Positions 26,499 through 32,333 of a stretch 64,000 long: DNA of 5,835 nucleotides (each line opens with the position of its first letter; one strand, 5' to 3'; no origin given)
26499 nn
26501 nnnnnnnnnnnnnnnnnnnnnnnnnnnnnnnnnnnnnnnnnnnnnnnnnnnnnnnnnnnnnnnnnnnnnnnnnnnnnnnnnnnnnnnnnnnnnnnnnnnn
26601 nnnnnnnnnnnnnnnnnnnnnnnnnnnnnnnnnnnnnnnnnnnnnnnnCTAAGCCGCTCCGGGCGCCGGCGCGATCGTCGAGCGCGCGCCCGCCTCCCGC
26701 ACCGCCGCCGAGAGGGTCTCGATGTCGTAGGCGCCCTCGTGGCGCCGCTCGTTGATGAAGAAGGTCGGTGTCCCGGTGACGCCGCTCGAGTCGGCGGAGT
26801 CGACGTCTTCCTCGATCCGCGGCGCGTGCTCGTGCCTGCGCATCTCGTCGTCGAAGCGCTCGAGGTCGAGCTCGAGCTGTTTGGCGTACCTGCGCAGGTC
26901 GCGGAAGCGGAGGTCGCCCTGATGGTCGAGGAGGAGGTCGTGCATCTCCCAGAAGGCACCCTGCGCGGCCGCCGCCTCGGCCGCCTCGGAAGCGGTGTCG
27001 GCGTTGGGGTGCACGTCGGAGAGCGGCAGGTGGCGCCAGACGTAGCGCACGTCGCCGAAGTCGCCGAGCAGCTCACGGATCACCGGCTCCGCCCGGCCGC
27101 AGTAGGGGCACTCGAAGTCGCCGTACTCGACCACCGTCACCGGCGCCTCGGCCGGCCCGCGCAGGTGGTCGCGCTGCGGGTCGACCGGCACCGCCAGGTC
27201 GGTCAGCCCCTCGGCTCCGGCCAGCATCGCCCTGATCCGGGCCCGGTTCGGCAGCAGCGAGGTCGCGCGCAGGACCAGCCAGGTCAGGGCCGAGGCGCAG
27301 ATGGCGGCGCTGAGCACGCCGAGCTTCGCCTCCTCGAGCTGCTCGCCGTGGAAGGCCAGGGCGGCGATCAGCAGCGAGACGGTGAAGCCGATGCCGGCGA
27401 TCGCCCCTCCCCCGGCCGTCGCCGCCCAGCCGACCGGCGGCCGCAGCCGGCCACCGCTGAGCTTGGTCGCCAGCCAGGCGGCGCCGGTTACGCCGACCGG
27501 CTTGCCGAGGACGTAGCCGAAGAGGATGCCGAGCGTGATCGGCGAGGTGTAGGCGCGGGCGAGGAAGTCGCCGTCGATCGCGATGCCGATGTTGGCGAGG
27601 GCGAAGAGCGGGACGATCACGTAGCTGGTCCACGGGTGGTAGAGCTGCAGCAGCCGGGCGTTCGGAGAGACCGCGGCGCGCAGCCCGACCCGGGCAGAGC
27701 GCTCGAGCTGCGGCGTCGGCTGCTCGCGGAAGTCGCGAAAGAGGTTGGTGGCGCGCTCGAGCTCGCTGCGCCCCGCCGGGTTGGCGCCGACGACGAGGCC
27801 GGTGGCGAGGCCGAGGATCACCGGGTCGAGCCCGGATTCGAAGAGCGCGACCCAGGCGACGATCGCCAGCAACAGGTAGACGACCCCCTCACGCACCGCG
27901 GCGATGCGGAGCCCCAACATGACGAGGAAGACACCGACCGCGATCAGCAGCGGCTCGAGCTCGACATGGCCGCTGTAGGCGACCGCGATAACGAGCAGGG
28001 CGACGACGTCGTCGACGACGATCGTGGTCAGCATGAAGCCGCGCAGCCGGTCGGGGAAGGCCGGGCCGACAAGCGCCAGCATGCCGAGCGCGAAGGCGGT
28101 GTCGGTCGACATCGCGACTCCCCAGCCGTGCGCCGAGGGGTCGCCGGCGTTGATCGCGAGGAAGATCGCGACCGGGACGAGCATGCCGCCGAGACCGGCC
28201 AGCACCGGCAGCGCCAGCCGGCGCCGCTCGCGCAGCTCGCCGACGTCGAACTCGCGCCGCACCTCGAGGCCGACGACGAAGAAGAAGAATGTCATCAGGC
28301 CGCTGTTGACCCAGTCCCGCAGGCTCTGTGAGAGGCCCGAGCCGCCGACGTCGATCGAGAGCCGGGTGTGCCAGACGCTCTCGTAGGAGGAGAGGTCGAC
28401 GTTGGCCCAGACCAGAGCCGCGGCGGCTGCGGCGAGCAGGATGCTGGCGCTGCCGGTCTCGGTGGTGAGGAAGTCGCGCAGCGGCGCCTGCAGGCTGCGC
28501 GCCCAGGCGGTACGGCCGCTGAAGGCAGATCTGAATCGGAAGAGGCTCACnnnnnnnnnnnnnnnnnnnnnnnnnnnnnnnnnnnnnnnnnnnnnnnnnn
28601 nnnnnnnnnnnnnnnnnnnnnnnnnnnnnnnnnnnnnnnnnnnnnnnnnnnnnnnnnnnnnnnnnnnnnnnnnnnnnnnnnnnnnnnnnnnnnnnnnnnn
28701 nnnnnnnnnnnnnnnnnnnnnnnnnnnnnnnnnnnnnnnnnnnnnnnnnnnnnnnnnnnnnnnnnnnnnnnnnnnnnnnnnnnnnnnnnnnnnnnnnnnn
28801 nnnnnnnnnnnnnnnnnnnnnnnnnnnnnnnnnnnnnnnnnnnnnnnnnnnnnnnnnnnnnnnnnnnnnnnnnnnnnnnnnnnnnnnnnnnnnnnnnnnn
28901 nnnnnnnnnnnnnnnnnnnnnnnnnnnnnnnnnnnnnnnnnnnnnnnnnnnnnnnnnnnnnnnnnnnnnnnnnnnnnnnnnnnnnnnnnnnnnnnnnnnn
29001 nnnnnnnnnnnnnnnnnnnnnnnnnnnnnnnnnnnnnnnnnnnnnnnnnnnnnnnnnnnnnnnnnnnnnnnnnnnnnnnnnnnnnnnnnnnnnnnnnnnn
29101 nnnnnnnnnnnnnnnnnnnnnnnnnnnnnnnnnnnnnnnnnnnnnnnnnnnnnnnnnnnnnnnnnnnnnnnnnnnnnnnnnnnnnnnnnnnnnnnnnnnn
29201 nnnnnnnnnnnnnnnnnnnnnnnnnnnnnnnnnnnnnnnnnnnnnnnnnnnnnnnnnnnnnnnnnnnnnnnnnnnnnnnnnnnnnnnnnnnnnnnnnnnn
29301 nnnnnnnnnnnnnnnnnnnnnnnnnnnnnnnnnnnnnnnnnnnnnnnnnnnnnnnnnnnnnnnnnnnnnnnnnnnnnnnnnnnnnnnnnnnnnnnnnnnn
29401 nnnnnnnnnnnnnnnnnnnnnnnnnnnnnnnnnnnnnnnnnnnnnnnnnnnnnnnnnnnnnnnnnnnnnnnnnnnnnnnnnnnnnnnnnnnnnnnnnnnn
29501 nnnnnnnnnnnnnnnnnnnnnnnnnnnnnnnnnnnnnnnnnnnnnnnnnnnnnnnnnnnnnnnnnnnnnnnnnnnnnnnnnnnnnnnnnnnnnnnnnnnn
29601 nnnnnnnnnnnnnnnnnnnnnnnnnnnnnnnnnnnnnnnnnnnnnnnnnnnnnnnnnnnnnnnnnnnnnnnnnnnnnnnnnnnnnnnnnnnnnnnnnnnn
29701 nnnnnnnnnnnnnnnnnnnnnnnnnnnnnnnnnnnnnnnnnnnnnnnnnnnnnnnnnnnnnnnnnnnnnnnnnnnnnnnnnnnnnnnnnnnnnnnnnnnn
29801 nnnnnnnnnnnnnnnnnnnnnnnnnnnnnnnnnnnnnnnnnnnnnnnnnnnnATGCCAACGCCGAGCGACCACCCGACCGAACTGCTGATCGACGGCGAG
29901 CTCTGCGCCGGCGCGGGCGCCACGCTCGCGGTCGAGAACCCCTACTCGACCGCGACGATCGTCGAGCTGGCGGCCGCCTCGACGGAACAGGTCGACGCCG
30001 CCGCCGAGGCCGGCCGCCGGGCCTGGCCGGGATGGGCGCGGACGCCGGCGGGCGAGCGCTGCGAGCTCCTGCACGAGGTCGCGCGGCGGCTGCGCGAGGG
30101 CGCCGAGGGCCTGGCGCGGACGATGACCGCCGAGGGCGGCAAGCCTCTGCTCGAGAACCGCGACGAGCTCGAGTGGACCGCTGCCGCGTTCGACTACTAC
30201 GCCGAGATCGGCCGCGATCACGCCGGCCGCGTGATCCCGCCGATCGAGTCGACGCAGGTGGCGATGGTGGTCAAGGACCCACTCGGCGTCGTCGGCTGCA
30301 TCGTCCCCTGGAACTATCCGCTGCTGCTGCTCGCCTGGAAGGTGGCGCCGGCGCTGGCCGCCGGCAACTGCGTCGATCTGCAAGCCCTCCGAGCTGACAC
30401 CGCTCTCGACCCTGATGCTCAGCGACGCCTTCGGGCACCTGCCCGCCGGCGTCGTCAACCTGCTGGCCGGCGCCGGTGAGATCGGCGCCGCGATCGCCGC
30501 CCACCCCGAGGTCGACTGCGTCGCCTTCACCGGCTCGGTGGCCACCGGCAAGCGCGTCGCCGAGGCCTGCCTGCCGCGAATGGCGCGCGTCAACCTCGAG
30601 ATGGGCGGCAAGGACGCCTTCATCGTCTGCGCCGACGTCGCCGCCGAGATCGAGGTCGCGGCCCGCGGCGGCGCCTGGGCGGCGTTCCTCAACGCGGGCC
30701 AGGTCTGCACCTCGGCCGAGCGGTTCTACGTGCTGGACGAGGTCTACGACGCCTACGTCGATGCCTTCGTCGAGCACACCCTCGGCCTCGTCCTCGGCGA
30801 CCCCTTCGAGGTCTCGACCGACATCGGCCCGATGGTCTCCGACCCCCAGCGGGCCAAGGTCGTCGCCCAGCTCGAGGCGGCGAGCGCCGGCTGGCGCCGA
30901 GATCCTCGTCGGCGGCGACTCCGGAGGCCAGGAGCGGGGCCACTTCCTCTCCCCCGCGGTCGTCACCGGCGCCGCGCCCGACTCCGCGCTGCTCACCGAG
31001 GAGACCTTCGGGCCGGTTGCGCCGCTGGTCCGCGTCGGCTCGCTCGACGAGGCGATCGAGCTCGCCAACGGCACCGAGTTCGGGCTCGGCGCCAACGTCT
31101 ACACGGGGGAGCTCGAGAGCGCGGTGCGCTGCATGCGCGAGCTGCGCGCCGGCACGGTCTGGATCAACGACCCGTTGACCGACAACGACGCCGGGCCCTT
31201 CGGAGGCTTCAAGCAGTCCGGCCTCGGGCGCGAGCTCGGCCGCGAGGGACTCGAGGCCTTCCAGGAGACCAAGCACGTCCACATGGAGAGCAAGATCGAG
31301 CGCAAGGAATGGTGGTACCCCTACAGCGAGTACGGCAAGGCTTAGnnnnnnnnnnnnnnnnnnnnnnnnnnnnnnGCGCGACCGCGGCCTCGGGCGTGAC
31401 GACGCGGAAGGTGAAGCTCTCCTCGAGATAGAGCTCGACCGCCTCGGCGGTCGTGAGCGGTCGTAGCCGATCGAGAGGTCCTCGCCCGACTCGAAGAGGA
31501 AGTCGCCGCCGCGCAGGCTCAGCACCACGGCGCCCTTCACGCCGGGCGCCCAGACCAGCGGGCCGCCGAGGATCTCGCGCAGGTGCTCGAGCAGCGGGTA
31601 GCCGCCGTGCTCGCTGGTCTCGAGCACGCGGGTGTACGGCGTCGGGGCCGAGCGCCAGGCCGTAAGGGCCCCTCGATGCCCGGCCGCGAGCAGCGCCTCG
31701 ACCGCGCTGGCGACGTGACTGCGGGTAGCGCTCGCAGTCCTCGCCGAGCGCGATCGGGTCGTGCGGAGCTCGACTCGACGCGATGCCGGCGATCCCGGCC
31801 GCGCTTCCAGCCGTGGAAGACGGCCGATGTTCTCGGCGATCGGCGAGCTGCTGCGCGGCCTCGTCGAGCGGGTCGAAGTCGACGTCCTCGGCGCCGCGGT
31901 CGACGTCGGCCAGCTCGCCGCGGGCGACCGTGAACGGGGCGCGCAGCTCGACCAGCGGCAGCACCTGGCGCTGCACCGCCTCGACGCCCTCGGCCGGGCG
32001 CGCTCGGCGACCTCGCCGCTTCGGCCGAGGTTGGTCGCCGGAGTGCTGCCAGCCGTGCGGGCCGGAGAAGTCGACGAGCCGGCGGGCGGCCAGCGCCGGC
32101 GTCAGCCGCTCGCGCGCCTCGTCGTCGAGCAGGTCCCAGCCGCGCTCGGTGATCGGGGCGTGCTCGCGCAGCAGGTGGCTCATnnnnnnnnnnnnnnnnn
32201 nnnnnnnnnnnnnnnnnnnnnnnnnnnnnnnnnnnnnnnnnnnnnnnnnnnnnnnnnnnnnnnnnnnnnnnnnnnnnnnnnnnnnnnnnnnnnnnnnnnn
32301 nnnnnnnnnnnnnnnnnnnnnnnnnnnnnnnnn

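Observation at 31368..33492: Family-1 encapsulin nanocompartment locus (EncFtn cargo plus shell) with an ATP-grasp neighbour, every gene frame-disrupted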

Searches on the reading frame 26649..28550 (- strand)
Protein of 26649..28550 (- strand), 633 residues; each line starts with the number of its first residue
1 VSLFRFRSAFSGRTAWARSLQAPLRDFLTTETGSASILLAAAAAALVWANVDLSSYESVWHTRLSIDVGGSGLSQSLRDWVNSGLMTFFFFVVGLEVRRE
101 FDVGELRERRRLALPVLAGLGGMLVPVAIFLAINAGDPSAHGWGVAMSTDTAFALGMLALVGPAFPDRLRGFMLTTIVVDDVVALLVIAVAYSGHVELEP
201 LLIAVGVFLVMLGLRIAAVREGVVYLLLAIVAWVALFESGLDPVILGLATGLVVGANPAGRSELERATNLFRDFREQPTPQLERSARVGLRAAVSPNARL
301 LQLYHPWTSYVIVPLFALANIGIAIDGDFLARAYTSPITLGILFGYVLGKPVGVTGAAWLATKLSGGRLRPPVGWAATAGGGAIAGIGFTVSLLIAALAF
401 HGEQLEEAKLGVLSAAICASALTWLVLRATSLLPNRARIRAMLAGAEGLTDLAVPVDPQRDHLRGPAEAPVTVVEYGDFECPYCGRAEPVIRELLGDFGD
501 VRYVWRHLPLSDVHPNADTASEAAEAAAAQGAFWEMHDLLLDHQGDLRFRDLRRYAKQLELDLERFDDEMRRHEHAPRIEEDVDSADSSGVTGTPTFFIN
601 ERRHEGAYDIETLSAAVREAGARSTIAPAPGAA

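Call 23: find_encoding_contigs(protein=window:26649-28550:-, flank=10000, max_places=6)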
Protein window:26649-28550:- (633 aa): no gene with exactly this product is on record in the collection.

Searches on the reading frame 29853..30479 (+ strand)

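Call 4: search_protein_families(library=pfam, proteins=[window:29853-30479:+], max_evalue=0.01)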
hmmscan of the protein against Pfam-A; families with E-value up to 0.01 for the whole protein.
window:29853-30479:+ (208 aa): 1 family
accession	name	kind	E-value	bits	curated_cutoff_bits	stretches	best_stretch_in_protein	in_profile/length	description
PF00171.27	Aldedh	-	2.7e-43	148.7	23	1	23-174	7-157/461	Aldehyde dehydrogenase family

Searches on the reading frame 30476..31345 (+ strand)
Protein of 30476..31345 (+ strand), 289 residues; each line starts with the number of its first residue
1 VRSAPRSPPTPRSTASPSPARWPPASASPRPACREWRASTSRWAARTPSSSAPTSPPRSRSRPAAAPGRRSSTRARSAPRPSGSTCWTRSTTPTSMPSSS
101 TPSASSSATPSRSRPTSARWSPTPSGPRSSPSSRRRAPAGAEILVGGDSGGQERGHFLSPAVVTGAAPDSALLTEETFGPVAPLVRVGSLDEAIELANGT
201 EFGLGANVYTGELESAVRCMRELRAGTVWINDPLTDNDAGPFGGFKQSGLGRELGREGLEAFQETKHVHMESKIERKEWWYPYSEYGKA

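Call 4: search_protein_families(library=pfam, proteins=[window:30476-31345:+], max_evalue=0.01)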
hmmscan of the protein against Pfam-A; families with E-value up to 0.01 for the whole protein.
window:30476-31345:+ (289 aa): 1 family
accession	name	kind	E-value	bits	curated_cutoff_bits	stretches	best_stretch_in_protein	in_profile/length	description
PF00171.27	Aldedh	-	6e-42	144.2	23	1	139-268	330-461/461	Aldehyde dehydrogenase family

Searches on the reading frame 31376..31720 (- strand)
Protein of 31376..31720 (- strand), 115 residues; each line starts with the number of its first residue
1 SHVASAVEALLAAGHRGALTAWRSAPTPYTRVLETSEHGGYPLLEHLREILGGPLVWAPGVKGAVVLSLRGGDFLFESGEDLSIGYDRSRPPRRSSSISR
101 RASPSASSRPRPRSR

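Call 4: search_protein_families(library=pfam, proteins=[window:31376-31720:-], max_evalue=0.01)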
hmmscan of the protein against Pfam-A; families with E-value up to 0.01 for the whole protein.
seq(115 aa): 1 family
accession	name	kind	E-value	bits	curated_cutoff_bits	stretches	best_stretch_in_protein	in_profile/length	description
PF04454.18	Linocin_M18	-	1.2e-19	71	24.3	1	2-88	152-238/253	Encapsulating protein for peroxidase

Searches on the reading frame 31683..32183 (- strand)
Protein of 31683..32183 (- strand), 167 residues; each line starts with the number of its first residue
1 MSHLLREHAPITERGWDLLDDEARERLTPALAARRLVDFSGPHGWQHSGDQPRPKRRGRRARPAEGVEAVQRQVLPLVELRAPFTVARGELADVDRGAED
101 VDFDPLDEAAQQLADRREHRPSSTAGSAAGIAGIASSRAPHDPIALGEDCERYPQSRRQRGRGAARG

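Call 4: search_protein_families(library=pfam, proteins=[window:31683-32183:-], max_evalue=0.01)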
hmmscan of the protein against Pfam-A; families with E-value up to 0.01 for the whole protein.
seq(167 aa): 1 family
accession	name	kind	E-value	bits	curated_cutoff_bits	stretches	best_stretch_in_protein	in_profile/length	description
PF04454.18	Linocin_M18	-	5.3e-30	104.9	24.3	1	1-155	1-151/253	Encapsulating protein for peroxidase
